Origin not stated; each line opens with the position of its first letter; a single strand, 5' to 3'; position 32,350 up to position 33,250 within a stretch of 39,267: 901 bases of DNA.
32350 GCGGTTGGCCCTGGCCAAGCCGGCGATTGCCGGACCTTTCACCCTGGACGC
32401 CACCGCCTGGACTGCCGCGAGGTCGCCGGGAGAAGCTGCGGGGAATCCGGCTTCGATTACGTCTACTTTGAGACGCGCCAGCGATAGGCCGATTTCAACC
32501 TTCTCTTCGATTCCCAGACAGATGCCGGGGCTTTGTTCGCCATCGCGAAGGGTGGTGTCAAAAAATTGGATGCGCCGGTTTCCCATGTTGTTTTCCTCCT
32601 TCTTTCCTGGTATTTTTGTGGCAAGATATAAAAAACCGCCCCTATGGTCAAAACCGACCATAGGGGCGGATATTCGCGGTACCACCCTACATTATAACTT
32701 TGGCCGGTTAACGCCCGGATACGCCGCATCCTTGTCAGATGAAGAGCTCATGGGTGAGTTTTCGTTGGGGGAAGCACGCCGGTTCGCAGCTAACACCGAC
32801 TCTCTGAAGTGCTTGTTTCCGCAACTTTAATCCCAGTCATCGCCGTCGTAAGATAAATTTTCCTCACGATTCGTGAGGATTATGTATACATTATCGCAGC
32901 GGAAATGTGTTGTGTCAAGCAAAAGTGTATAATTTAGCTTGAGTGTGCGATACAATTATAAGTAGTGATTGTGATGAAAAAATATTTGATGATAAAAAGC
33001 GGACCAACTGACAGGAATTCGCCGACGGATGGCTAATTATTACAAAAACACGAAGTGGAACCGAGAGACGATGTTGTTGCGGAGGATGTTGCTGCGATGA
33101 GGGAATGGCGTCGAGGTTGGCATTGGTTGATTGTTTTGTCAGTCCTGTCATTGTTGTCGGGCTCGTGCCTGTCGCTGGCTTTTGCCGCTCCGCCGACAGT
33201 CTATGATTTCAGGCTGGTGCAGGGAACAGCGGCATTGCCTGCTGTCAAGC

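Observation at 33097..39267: Candidate uncharacterised transmembrane phospho-threonine system: outward-facing vWA and trypsin-like protease tethered to cytoplasmic FHA domains, with two PP2C phosphatases, a Zn-ribbon-FHA adaptor and a Zn-ribbon kinase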

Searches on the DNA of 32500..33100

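Call 50: search_rna_families(source=window, start=32500, end=33100, threshold=evalue, max_evalue=0.01)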
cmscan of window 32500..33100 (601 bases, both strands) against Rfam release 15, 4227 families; matches with E-value up to 0.01: 1.
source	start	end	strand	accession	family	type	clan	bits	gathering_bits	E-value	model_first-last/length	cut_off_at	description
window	32659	32849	-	RF00230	T-box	Cis-reg; leader;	-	87.4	93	1.2e-19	1-219/219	no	T-box leader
